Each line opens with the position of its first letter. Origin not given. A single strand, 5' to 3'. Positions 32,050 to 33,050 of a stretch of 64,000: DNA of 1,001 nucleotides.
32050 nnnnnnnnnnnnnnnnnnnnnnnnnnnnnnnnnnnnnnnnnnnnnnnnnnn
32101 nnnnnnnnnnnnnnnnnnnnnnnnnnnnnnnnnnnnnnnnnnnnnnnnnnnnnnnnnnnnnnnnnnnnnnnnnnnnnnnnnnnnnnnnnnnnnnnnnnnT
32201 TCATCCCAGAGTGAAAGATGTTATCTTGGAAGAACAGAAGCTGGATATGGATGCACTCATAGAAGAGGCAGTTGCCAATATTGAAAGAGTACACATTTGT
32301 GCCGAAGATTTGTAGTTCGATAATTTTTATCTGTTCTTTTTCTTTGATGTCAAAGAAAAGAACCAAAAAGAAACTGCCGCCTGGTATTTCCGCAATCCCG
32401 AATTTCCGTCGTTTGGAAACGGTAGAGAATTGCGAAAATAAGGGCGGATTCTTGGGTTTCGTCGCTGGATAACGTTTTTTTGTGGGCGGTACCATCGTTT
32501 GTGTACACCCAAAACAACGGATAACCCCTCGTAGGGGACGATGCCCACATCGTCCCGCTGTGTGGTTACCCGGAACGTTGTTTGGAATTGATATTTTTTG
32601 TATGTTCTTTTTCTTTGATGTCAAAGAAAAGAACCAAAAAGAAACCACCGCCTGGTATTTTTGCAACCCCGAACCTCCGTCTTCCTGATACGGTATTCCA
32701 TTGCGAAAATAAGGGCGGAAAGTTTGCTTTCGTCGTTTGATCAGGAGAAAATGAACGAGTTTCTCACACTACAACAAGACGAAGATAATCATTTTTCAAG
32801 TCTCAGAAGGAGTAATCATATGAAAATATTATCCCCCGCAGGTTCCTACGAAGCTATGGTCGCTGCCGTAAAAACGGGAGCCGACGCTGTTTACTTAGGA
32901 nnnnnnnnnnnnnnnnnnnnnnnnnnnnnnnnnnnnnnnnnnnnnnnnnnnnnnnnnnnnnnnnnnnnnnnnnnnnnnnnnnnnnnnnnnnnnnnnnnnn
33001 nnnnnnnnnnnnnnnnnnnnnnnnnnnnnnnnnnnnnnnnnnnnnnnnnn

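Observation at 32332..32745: Undescribed ~145-bp interspersed element (4 copies), here as a ~271-bp tandem duplicate with an embedded REP hairpin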

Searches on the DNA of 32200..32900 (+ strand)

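Call 7: search_rna_families(source=window, start=32200, end=32900, threshold=evalue, max_evalue=10, show_alignments=3)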
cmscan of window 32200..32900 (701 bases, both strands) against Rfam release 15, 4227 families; matches with E-value up to 10: 26.
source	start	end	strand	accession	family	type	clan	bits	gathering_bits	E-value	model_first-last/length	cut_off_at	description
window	32601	32637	-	RF03956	mir-737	Gene; miRNA;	-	23.7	60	0.29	1-63/63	no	mir-737 microRNA precursor family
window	32324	32373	+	RF03717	mir-3119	Gene; miRNA;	-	19.8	80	0.32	1-85/85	no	mir-3119 microRNA precursor family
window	32593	32642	+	RF03578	mir-3910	Gene; miRNA;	-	19.1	95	0.63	1-82/82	no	mir-3910 microRNA precursor family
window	32324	32373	-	RF03717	mir-3119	Gene; miRNA;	-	18.4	80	0.78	1-85/85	no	mir-3119 microRNA precursor family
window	32319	32376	-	RF03566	mir-4875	Gene; miRNA;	-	17.8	90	1.3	1-73/73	no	mir-4875 microRNA precursor family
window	32326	32371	+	RF03578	mir-3910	Gene; miRNA;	-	17.8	95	1.4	1-82/82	no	mir-3910 microRNA precursor family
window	32385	32440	-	RF03217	mir-3167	Gene; miRNA;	-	17.7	86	3.2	4-54/59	no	mir-3167 microRNA precursor family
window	32604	32634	+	RF04239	mir-4679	Gene; miRNA;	-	17.5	88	2.3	1-75/75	no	mir-4679 microRNA precursor family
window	32333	32363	+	RF04239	mir-4679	Gene; miRNA;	-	17.5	88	2.3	1-75/75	no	mir-4679 microRNA precursor family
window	32594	32641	-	RF03578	mir-3910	Gene; miRNA;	-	16.7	95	2.7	1-82/82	no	mir-3910 microRNA precursor family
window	32604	32634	-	RF04239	mir-4679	Gene; miRNA;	-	16.5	88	4.3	1-75/75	no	mir-4679 microRNA precursor family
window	32333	32363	-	RF04239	mir-4679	Gene; miRNA;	-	16.5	88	4.3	1-75/75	no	mir-4679 microRNA precursor family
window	32589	32650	+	RF03323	mir-3613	Gene; miRNA;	-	16.4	91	1.9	1-86/86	no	mir-3613 microRNA precursor family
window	32702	32768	-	RF02289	TtnuCD13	Gene; snRNA; snoRNA; CD-box;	-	16.3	75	8.6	1-63/63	no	Tetrahymena snoRNA TtnuCD13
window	32280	32345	+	RF00143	mir-6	Gene; miRNA;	CL00083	16.1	58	7.3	1-74/74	no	mir-6 microRNA precursor family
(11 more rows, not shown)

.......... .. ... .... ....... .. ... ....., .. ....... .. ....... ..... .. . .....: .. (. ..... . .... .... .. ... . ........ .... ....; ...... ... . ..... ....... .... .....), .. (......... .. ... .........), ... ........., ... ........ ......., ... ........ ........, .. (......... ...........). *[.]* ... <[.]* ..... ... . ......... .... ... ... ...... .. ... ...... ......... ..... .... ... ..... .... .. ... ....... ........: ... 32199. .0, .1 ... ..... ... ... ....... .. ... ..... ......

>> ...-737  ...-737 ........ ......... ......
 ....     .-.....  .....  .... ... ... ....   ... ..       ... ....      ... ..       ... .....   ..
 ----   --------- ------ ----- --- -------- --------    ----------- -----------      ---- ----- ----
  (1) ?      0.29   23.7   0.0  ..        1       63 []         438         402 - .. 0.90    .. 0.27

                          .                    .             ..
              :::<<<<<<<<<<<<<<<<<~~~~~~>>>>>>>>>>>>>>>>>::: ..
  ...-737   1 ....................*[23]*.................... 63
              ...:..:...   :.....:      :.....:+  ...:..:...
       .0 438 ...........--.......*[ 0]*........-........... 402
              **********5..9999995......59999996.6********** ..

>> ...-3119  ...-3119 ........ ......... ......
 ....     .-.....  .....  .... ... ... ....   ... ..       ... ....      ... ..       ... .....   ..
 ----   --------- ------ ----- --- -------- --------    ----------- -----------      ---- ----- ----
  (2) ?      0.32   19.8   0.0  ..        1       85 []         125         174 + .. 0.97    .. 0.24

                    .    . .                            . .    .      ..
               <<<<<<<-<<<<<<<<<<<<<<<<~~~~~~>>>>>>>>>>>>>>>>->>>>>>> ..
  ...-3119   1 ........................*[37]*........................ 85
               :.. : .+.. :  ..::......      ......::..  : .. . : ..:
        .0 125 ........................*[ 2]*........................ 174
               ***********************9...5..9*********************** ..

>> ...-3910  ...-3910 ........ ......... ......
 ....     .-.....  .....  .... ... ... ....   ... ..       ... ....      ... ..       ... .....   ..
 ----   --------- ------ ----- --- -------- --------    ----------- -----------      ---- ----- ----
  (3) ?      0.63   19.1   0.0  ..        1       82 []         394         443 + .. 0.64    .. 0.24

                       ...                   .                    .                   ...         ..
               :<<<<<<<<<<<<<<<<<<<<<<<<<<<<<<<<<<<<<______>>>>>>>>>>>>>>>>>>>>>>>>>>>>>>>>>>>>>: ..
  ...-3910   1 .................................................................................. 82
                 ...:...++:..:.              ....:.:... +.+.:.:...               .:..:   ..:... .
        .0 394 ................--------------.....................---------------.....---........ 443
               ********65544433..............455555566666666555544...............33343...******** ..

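Call 46: search_dna_similar(query=window:32326-32480:+, collection=plasmids, mode=distant, max_evalue=0.01, max_rows=10)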
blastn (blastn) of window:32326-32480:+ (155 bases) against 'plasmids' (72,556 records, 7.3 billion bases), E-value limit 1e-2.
No match.
